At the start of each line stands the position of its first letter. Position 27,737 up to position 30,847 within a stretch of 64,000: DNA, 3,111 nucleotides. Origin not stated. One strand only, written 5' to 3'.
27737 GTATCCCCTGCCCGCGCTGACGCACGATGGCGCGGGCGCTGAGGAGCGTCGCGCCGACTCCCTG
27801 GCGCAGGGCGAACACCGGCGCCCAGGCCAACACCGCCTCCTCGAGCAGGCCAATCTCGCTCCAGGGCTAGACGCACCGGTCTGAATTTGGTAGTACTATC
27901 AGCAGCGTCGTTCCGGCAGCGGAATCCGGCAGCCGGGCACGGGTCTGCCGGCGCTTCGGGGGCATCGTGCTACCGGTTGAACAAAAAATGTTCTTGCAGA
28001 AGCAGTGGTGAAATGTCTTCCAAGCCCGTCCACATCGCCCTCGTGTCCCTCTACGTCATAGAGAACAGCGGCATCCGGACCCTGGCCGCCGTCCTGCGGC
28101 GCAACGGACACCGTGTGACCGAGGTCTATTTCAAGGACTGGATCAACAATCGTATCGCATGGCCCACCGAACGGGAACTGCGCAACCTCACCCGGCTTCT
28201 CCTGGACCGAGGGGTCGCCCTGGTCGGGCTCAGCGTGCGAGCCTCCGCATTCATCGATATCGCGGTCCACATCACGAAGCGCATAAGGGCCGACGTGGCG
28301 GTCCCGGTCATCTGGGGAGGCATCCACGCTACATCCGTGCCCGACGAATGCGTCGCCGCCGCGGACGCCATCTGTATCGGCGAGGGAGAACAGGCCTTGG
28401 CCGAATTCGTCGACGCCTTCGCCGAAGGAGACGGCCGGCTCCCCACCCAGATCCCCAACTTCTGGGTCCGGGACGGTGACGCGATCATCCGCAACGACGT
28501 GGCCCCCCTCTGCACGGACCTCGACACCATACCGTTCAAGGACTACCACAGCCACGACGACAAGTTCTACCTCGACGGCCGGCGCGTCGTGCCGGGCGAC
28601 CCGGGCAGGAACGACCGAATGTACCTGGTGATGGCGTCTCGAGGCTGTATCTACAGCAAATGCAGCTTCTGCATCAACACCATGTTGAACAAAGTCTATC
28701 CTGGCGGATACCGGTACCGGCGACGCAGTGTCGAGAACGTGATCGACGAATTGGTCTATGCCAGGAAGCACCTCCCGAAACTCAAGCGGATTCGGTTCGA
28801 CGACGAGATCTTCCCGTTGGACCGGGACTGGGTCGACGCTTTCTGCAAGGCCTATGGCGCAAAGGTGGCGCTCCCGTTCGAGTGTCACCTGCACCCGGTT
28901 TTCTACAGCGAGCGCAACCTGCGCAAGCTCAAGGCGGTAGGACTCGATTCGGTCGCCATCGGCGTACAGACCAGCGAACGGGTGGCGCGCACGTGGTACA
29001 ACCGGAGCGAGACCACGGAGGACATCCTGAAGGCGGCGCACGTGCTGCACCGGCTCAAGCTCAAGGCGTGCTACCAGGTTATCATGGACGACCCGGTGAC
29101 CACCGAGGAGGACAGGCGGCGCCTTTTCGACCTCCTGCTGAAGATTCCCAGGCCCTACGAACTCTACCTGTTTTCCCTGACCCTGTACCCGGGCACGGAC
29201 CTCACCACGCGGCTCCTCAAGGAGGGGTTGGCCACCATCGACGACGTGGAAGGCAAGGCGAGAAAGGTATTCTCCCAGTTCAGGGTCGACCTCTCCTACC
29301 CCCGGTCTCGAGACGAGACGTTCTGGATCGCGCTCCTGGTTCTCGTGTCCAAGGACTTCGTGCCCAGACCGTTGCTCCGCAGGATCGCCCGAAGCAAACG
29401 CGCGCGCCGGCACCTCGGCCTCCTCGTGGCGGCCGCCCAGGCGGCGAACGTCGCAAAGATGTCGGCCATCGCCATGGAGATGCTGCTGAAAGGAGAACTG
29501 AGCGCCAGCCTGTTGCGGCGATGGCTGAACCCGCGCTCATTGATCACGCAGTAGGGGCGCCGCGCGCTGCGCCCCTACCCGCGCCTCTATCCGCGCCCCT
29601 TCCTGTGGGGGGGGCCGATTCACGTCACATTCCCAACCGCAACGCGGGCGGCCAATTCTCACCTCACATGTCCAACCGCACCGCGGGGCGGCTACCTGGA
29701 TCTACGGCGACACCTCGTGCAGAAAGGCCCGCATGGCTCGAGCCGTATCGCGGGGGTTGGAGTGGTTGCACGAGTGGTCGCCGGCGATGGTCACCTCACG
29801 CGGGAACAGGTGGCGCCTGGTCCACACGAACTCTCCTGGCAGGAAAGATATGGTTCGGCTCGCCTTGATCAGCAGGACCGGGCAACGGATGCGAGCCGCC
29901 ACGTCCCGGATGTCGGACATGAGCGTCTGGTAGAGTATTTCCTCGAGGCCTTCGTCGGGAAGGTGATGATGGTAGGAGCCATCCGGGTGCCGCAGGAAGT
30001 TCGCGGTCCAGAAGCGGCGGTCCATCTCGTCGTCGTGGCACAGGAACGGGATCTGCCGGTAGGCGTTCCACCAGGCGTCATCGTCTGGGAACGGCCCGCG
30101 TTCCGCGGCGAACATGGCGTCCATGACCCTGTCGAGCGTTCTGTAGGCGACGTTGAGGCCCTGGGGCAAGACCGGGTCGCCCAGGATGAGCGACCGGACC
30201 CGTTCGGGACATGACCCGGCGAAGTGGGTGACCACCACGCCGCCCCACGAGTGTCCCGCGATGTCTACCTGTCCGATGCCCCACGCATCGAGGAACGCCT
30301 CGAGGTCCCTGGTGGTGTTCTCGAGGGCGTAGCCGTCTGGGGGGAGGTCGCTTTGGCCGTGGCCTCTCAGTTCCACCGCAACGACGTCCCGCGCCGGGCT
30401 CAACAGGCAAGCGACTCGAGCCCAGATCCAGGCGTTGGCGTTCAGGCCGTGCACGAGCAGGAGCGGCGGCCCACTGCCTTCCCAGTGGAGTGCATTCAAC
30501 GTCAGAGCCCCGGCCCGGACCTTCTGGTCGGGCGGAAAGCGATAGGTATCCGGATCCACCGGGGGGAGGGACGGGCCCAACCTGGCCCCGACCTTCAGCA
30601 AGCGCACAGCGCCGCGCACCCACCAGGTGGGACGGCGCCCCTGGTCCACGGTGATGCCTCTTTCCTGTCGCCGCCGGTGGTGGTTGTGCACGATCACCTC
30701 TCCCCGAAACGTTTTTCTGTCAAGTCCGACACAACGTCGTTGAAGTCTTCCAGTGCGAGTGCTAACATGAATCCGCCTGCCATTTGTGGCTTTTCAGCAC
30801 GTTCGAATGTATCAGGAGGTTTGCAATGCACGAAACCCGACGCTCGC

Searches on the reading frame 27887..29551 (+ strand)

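Call 56: search_protein_families(library=pfam, proteins=[window:27887-29551:+], max_evalue=0.001)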
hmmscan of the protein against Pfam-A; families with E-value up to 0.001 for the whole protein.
window:27887-29551:+ (555 aa): 3 families
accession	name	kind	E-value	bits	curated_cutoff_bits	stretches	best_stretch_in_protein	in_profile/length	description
PF04055.27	Radical_SAM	-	1.3e-12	48.7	29.5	1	251-417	4-166/166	Radical SAM superfamily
PF02310.24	B12-binding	-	2.1e-12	47.4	32.1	1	52-174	6-120/121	B12 binding domain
PF19864.5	Radical_SAM_N2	-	0.0003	20.7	29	1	131-180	79-127/151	Radical SAM proteins, N-terminal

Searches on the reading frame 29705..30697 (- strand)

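Call 8: search_protein_families(library=pfam, proteins=[window:29705-30697:-], max_evalue=0.001)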
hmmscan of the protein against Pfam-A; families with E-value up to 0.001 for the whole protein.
window:29705-30697:- (331 aa): 3 families
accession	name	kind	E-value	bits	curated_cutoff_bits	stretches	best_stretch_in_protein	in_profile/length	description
PF00561.26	Abhydrolase_1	-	1.5e-24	87.4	25.8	1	77-234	1-169/245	alpha/beta hydrolase fold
PF12697.13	Abhydrolase_6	-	1e-20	75.8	26.3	1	79-321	1-217/217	Alpha/beta hydrolase family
PF12146.15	Hydrolase_4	-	2.6e-11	43.7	27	1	79-277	7-197/239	Serine aminopeptidase, S33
